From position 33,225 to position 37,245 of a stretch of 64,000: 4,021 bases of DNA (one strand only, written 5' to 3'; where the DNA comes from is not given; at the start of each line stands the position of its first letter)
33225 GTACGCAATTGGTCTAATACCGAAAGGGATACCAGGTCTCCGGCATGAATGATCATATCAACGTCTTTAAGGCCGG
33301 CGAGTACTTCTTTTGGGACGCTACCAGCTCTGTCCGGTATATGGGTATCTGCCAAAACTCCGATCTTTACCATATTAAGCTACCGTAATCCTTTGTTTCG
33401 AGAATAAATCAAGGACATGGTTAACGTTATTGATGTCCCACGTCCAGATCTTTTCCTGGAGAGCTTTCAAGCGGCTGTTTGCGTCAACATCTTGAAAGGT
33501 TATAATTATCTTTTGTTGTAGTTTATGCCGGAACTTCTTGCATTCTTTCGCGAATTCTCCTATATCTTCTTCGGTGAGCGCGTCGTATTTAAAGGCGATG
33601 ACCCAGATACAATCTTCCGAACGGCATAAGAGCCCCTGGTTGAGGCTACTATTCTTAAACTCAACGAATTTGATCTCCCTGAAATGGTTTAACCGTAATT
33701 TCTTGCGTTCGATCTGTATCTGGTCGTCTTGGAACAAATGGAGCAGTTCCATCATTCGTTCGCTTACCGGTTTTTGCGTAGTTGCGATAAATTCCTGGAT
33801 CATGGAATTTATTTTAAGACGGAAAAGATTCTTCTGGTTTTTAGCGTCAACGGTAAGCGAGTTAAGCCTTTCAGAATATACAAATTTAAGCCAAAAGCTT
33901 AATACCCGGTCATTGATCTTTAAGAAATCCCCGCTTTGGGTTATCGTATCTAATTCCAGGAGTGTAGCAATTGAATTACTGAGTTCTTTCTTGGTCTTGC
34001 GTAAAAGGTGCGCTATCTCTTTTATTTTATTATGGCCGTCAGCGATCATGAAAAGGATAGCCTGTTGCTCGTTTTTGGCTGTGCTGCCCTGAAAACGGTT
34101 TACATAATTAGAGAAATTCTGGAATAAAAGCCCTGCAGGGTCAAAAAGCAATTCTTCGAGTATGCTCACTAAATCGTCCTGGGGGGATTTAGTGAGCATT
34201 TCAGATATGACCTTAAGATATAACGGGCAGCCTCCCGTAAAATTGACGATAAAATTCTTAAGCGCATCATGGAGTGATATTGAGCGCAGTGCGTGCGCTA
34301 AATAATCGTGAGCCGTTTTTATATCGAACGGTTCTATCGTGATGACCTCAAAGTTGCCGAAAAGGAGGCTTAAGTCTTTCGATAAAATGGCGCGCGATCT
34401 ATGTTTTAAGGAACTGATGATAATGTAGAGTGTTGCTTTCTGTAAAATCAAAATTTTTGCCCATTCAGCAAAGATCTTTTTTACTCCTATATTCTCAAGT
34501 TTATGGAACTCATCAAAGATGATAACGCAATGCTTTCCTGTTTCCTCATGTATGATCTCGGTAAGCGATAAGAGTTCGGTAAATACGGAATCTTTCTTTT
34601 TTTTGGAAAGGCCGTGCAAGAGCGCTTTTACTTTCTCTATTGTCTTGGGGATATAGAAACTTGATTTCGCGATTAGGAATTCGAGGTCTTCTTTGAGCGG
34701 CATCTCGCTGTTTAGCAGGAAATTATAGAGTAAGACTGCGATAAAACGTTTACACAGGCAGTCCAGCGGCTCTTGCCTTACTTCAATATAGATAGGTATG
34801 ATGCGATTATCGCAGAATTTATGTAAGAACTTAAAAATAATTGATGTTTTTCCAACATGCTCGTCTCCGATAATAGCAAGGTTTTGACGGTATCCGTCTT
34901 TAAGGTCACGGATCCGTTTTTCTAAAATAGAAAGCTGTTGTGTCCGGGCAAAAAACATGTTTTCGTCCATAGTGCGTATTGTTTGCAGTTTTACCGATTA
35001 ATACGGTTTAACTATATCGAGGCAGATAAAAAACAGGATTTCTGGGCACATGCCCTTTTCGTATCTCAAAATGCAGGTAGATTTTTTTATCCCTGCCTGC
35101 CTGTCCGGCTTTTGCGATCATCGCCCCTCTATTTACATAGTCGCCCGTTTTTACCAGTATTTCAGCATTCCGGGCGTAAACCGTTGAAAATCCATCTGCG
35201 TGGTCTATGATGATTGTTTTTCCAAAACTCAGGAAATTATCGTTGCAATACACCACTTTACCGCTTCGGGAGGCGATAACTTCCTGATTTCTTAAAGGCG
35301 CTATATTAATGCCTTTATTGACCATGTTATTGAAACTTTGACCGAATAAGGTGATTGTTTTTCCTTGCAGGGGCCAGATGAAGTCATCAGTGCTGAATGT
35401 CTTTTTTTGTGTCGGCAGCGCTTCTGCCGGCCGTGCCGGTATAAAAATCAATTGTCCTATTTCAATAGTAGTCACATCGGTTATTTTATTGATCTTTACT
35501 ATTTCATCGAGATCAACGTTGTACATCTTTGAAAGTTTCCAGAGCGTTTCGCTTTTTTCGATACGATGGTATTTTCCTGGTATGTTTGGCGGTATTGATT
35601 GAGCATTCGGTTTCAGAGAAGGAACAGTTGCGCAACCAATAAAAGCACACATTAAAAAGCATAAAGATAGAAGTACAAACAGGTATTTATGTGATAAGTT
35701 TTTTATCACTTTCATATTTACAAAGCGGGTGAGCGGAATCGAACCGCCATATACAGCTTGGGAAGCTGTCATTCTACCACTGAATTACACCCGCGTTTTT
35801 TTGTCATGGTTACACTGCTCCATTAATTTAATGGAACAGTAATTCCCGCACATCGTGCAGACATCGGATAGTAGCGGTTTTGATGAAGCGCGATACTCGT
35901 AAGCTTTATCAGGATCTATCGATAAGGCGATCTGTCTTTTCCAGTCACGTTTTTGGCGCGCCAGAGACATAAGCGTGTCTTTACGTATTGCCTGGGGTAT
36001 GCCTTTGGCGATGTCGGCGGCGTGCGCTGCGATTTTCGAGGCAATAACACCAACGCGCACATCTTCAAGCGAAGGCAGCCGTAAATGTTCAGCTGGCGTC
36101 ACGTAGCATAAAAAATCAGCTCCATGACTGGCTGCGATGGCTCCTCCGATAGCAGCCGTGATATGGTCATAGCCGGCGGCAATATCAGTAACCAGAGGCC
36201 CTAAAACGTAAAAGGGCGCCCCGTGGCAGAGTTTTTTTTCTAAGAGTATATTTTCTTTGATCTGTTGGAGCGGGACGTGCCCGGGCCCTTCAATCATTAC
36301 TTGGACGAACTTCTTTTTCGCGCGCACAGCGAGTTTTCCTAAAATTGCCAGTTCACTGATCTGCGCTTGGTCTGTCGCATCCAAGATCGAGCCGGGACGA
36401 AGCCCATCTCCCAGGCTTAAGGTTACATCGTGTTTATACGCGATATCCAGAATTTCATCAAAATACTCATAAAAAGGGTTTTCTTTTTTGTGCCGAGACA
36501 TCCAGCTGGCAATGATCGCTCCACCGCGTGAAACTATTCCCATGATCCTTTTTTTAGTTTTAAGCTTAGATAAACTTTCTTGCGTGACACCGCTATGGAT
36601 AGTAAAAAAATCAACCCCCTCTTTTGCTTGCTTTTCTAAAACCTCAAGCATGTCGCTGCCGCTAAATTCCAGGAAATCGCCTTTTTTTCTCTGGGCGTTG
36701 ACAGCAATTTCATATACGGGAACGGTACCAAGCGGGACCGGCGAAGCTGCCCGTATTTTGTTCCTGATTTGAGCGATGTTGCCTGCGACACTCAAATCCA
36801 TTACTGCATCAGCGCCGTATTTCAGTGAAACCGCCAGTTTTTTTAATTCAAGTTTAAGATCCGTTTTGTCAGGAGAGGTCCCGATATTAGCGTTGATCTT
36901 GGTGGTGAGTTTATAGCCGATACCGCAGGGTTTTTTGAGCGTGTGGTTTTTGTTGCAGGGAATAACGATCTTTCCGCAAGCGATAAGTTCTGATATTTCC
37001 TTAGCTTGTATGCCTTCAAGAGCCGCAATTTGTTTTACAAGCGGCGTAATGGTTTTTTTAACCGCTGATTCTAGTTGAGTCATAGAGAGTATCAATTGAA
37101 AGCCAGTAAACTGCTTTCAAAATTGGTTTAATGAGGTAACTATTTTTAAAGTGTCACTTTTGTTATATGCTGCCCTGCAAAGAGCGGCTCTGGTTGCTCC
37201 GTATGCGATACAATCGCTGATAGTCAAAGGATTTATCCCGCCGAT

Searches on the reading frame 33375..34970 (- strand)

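Call 81: search_protein_families(library=pfam, proteins=[window:33375-34970:-], max_evalue=0.0001)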
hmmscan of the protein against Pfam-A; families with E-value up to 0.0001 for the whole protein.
window:33375-34970:- (531 aa): 2 families
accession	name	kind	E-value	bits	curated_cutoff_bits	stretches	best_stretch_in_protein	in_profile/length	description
PF01637.24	ATPase_2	-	2.9e-07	30.9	33.2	1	6-253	1-223/225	ATPase domain predominantly from Archaea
PF13191.12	AAA_16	-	4.2e-06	27.8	32.6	1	6-158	2-144/167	AAA ATPase domain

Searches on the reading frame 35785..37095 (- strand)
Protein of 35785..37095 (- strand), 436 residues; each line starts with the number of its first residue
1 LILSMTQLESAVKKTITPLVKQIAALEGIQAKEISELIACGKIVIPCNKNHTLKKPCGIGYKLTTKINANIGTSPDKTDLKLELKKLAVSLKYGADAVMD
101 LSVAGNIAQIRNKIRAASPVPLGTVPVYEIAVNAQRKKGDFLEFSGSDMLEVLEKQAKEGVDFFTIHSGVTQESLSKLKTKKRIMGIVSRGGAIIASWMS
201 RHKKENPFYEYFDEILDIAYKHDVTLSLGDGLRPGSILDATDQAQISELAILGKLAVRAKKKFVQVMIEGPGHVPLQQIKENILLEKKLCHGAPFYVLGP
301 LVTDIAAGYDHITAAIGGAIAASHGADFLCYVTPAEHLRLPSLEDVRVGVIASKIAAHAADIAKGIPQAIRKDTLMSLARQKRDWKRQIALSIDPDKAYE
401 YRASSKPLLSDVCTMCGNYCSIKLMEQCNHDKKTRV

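Call 81: search_protein_families(library=pfam, proteins=[window:35785-37095:-], max_evalue=0.0001)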
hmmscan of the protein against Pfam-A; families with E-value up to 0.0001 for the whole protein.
window:35785-37095:- (436 aa): 1 family
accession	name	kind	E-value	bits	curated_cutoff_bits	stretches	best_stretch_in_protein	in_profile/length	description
PF01964.24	ThiC_Rad_SAM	-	2.3e-188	626.6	25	1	6-426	1-419/420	Radical SAM ThiC family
